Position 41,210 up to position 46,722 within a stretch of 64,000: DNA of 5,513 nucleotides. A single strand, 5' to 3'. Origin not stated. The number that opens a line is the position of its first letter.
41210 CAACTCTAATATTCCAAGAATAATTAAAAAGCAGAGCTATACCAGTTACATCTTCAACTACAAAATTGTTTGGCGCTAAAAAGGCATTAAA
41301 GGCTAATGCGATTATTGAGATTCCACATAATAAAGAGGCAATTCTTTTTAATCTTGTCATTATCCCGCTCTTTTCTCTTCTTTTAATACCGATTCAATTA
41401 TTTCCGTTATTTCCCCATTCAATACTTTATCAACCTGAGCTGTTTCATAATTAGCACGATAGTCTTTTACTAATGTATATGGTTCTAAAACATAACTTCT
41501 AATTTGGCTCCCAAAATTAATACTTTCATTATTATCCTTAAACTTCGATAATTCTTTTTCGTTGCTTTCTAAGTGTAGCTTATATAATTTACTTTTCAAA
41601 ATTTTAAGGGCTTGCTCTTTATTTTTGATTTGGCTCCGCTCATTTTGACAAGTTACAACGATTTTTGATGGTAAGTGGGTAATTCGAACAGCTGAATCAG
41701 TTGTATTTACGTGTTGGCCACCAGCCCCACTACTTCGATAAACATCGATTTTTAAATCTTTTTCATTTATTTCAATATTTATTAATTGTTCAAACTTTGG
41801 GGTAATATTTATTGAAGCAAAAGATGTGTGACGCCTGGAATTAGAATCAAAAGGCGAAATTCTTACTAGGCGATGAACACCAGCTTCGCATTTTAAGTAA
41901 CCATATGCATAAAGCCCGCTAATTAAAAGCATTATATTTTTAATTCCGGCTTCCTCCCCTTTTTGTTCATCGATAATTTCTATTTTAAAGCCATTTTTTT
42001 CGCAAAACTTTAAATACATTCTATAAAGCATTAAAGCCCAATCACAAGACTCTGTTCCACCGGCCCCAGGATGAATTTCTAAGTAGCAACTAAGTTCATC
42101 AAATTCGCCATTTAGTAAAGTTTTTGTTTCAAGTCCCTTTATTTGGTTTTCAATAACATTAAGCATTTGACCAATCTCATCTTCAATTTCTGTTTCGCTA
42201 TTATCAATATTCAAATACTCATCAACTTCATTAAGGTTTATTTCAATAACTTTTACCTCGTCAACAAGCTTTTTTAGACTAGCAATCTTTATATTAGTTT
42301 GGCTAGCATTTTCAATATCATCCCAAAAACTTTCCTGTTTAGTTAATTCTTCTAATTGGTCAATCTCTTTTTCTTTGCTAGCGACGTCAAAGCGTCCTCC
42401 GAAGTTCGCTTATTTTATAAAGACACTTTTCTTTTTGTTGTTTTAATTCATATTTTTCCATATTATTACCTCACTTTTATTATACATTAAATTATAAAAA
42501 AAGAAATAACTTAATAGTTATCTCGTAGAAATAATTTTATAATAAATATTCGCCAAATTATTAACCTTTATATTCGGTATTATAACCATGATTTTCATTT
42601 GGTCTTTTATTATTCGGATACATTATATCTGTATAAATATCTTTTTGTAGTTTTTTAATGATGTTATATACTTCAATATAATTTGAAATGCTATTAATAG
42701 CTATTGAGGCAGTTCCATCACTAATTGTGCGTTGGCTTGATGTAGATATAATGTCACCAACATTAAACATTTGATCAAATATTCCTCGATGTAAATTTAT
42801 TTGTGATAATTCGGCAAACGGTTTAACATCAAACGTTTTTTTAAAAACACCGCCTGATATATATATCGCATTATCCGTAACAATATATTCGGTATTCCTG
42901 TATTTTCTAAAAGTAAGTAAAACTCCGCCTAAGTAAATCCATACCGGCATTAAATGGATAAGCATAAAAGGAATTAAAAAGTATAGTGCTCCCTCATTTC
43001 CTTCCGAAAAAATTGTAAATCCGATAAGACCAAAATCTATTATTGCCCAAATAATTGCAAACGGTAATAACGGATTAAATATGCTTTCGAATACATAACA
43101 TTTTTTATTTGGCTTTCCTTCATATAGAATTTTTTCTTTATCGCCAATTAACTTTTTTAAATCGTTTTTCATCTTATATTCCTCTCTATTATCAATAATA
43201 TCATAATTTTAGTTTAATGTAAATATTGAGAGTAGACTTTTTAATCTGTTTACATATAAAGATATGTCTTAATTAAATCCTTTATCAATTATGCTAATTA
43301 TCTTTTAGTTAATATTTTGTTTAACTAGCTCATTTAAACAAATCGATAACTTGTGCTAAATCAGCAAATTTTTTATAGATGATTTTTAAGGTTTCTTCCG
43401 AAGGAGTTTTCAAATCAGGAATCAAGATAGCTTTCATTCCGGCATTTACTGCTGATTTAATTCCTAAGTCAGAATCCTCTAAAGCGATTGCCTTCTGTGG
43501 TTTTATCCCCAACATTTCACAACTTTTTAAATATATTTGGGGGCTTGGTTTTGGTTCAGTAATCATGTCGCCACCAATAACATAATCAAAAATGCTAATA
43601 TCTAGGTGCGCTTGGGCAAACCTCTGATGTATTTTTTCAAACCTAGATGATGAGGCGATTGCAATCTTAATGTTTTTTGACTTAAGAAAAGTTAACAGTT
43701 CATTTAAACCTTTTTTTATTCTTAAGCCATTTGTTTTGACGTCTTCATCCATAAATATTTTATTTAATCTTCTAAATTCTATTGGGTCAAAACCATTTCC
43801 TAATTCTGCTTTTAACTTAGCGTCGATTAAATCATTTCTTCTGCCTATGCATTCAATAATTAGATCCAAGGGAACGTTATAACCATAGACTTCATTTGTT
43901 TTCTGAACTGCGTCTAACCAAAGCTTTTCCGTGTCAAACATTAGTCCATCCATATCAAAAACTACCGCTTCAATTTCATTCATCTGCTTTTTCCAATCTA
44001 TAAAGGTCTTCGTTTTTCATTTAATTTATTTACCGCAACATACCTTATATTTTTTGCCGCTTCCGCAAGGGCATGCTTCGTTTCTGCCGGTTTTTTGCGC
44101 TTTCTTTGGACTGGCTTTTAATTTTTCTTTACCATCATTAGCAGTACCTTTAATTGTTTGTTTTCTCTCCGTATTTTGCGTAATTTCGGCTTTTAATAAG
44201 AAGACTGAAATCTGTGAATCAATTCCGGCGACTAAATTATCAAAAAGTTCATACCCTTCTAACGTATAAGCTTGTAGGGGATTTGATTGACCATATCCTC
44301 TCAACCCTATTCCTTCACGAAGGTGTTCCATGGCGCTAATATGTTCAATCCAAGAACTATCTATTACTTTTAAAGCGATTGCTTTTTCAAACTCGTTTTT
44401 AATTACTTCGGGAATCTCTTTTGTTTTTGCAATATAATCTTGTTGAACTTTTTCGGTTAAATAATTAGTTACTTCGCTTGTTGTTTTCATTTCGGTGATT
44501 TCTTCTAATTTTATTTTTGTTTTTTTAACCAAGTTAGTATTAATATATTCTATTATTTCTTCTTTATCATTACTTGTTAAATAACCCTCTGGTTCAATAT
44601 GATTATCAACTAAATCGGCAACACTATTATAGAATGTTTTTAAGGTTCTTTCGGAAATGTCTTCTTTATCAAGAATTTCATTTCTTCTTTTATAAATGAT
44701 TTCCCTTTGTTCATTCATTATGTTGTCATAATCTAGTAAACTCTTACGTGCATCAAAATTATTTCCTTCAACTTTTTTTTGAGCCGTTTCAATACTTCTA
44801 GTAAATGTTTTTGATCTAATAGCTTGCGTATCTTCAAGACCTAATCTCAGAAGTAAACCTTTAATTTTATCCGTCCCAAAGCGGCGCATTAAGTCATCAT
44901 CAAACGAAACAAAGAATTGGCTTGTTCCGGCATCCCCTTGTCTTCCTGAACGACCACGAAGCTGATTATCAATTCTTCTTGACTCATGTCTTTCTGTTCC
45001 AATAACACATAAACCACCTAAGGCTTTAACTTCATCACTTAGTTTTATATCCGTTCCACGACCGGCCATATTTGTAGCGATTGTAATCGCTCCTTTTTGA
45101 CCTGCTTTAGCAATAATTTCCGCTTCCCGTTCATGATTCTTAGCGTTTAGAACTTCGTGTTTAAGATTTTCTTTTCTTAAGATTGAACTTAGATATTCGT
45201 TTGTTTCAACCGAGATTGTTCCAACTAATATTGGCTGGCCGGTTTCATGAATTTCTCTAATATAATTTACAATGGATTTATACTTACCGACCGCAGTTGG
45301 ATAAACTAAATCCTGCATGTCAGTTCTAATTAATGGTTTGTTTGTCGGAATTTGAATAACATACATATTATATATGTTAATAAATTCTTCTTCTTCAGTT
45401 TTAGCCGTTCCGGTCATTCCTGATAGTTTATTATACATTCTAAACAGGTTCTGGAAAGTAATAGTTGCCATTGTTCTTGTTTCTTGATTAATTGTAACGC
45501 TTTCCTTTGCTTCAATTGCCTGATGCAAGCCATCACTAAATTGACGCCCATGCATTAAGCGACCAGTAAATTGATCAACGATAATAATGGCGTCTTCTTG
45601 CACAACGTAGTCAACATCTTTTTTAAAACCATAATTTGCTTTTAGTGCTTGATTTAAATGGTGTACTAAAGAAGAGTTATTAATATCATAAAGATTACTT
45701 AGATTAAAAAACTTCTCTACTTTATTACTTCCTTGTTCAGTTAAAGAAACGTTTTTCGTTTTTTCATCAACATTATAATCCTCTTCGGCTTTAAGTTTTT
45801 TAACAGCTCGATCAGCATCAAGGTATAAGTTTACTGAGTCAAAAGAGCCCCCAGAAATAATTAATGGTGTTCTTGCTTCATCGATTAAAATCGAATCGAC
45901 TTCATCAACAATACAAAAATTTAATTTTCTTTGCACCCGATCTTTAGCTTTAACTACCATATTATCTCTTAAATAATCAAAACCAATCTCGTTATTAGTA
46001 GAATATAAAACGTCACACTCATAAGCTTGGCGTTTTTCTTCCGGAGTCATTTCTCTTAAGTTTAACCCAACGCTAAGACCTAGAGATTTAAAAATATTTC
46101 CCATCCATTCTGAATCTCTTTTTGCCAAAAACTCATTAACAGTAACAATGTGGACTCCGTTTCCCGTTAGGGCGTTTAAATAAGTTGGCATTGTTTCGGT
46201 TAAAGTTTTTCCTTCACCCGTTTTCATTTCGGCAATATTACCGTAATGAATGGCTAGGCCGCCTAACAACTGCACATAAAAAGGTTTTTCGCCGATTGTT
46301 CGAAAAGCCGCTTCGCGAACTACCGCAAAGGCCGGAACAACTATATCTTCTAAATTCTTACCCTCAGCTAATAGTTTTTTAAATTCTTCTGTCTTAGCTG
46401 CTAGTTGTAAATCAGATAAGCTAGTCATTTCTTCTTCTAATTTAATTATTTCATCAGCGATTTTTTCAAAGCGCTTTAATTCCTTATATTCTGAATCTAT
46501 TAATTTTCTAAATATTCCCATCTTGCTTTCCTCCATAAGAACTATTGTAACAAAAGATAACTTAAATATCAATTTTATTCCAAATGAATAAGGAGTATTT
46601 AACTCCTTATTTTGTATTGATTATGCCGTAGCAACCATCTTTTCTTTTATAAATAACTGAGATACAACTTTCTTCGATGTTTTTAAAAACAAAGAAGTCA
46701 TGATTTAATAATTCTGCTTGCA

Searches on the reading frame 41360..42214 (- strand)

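Call 55: search_protein_families(library=ncbifam, proteins=[window:41360-42214:-], max_evalue=1e-10)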
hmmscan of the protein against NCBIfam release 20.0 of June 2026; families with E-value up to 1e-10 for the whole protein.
window:41360-42214:- (284 aa): 5 families
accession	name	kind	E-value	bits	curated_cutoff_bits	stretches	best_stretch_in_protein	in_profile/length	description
TIGR00020.2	prfB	exception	7e-131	436.4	370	1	5-278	80-353/353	peptide chain release factor 2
TIGR00019.1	prfA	equivalog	2.9e-79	266.6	423.25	1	5-282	72-352/361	peptide chain release factor 1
NF001859.2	PRK00591.1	equivalog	3.4e-78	263.2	400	1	9-282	72-344/347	peptide chain release factor 1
TIGR03072.1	release_prfH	equivalog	4.2e-34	117.8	166.65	1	44-241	2-195/200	peptide chain release factor H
NF006718.0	PRK09256.1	equivalog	1.1e-12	47.8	100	0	146-179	9-42/140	alternative ribosome rescue aminoacyl-tRNA hydrolase ArfB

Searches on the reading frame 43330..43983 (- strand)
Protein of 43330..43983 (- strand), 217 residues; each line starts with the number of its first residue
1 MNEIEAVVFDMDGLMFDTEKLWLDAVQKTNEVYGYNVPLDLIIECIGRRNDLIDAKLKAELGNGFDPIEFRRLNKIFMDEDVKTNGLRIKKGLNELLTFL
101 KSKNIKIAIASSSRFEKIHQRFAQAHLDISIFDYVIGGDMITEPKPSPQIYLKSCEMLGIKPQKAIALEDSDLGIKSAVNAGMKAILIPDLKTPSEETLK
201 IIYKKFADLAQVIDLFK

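Call 55: search_protein_families(library=ncbifam, proteins=[window:43330-43983:-], max_evalue=1e-10)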
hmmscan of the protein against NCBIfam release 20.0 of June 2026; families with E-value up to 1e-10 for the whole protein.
window:43330-43983:- (217 aa): 15 families
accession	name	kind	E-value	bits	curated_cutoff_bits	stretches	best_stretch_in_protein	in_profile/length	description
NF046057.1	bifunc_MtlD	equivalog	2.3e-40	138.7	800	1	3-214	6-217/683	bifunctional mannitol-1-phosphate dehydrogenase/phosphatase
TIGR02009.1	PGMB-YQAB-SF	subfamily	1.8e-29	103.3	153.35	1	4-188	1-186/186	beta-phosphoglucomutase family hydrolase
NF008087.0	PRK10826.1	equivalog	4.7e-27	95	191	1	2-212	5-215/222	hexitol phosphatase HxpB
TIGR01990.1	bPGM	equivalog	6.8e-25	88.1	189.4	1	4-187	1-185/187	beta-phosphoglucomutase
NF009804.0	PRK13288.1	equivalog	2.9e-17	62.9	218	1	3-187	2-180/215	pyrophosphatase PpaX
NF053653.1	InDiPhoBT2121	equivalog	1.8e-16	60.3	245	1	5-189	2-187/216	inorganic diphosphatase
NF009695.0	PRK13222.1-2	equivalog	3.3e-16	59.5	225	1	2-188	4-193/226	phosphoglycolate phosphatase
TIGR01509.1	HAD-SF-IA-v3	subfamily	1.5e-15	57.7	29.4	1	65-188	42-154/154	HAD-IA family hydrolase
NF008000.0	PRK10725.1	equivalog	4.5e-15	56.2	215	1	4-186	5-183/188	fructose-1-phosphate/6-phosphogluconate phosphatase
TIGR02253.1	CTE7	subfamily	8.8e-15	55.1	169.75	1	4-196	2-202/221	TIGR02253 family HAD-type hydrolase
NF008610.0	PRK11587.1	equivalog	8.2e-14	51.5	282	1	69-209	67-203/219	sugar phosphatase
TIGR01449.2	PGP_bact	equivalog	3.3e-12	46.4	180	1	7-188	1-184/213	phosphoglycolate phosphatase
TIGR01454.1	AHBA_synth_RP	hypoth_equivalog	1.5e-11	44.3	246.65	1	87-186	74-172/205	AHBA synthesis associated protein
NF007854.0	PRK10563.1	equivalog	1.7e-11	44.3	211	1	1-188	1-185/221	6-phosphogluconate phosphatase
TIGR02247.1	HAD-1A3-hyp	subfamily_domain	2.5e-11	43.7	125.4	0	4-193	2-200/211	epoxide hydrolase N-terminal domain-like phosphatase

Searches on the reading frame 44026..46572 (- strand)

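Call 55: search_protein_families(library=ncbifam, proteins=[window:44026-46572:-], max_evalue=1e-10)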
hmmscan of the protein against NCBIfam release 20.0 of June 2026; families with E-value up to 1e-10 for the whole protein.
window:44026-46572:- (848 aa): 8 families
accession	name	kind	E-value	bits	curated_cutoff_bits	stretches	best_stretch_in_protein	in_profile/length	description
NF009538.1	PRK12904.1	equivalog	0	1112.1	814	2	21-513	2-492/814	preprotein translocase subunit SecA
TIGR00963.1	secA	equivalog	0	1059.2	800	2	42-512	1-473/787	preprotein translocase subunit SecA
NF006630.0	PRK09200.1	subfamily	7.7e-300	996.5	862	1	25-807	7-786/789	preprotein translocase subunit SecA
TIGR04397.1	SecA2_Bac_anthr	exception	8.8e-284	943.4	1085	1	23-792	3-770/774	accessory Sec system translocase SecA2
NF009536.0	PRK12901.1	equivalog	2.9e-255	850.2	1493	3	282-722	471-903/1118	preprotein translocase subunit SecA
TIGR03714.1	secA2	equivalog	1.2e-252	840.5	930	1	30-781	4-758/762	accessory Sec system translocase SecA2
NF012136.0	SecA2_Lm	equivalog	6.9e-216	718.8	1100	1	30-781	9-754/776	accessory Sec system translocase SecA2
TIGR04221.1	SecA2_Mycobac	equivalog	4.7e-188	626.9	725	1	21-655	5-638/762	accessory Sec system translocase SecA2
